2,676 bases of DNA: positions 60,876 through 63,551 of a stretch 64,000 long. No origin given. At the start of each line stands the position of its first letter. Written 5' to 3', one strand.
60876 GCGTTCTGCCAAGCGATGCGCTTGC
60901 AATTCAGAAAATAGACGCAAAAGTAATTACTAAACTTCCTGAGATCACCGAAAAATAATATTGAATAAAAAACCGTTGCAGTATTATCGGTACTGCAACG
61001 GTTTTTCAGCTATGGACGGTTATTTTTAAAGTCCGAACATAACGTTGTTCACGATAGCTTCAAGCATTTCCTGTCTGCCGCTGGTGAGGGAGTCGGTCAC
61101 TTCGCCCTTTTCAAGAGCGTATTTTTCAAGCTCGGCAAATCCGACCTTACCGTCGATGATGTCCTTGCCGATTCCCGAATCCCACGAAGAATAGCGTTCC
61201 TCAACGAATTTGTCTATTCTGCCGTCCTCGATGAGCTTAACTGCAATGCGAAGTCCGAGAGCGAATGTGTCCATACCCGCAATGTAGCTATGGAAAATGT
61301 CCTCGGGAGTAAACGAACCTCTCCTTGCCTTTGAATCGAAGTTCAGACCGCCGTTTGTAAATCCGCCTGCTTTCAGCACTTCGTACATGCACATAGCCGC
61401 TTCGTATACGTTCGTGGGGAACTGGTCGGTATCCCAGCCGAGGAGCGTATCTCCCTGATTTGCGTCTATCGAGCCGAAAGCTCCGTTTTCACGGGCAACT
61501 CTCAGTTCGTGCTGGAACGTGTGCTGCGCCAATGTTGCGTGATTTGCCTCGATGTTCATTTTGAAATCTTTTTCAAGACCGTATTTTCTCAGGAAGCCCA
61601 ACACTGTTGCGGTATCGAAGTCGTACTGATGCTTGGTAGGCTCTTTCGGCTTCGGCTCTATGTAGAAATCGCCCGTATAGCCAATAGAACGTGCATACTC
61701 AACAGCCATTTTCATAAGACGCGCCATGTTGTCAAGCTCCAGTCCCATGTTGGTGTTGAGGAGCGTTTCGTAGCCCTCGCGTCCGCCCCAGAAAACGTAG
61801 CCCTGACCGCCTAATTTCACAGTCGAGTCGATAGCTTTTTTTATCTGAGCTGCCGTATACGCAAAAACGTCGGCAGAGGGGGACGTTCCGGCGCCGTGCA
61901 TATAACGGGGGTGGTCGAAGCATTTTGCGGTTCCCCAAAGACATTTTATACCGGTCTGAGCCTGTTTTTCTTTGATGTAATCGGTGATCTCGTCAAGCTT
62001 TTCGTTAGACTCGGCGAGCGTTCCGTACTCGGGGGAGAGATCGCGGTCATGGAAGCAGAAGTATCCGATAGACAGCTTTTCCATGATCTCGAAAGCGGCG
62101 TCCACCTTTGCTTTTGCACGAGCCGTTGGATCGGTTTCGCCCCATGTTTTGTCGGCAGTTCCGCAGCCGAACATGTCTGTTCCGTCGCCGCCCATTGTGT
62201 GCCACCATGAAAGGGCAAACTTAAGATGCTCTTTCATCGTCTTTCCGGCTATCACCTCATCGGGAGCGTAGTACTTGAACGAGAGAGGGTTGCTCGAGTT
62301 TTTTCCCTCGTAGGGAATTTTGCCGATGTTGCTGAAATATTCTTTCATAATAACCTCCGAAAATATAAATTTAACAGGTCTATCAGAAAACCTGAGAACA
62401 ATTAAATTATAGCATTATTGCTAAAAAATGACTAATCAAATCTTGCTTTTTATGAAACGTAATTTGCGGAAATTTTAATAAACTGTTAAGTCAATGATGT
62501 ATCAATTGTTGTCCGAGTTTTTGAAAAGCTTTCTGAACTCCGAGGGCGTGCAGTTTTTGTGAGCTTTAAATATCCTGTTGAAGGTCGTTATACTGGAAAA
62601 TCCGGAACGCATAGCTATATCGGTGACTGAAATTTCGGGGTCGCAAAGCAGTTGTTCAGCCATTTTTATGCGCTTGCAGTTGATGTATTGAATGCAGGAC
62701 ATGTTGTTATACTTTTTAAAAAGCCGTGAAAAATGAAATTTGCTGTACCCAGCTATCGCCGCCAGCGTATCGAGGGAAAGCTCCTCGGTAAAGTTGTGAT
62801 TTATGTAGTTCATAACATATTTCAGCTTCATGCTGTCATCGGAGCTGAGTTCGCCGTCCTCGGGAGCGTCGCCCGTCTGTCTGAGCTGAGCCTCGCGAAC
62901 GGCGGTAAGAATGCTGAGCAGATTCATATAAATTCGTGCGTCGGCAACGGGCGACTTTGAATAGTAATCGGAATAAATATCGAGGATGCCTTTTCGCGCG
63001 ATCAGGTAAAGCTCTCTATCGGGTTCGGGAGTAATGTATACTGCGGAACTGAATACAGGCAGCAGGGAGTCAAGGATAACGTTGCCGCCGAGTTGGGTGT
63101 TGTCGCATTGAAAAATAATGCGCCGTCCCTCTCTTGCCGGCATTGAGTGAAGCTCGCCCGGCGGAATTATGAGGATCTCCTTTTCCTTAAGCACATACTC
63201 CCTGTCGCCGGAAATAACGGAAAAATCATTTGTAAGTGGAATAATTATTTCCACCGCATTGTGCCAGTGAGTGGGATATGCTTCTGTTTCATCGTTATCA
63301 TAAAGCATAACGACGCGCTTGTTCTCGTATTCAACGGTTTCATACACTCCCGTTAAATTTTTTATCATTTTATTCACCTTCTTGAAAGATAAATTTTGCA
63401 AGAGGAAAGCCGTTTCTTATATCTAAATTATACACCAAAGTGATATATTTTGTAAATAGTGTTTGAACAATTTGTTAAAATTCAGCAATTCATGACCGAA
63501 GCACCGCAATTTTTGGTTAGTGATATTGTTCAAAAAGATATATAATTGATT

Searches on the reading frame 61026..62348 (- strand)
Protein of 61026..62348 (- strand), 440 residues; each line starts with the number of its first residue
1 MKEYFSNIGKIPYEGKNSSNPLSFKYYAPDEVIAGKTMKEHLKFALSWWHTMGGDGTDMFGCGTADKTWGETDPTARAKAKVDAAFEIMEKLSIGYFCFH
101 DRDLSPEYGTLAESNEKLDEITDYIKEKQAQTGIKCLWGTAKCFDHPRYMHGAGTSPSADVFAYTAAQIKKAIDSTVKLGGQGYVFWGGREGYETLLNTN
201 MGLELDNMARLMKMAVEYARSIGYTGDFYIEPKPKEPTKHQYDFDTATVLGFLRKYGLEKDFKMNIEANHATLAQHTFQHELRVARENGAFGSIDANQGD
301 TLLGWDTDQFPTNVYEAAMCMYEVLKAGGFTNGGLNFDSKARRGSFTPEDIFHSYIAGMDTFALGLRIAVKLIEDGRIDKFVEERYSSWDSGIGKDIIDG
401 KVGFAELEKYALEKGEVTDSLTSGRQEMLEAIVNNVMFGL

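Call 51: search_protein_families(library=pfam, proteins=[window:61026-62348:-], max_evalue=0.0001)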
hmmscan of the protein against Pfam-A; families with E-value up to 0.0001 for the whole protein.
window:61026-62348:- (440 aa): 1 family
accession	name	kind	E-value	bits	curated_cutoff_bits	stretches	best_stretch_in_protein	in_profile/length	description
PF01261.30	AP_endonuc_2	-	1.8e-06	28.2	31.1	0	148-277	49-168/249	Xylose isomerase-like TIM barrel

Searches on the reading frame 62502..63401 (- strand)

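Call 51: search_protein_families(library=pfam, proteins=[window:62502-63401:-], max_evalue=0.0001)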
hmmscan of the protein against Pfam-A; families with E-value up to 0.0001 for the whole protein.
window:62502-63401:- (299 aa): 2 families
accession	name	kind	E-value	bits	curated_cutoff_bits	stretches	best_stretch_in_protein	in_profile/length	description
PF12833.13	HTH_18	-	1.8e-22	79.9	33.6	1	213-291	1-79/80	Helix-turn-helix domain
PF00165.29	HTH_AraC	-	8.4e-21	74.1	26.6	2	256-291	8-42/42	Bacterial regulatory helix-turn-helix proteins, AraC family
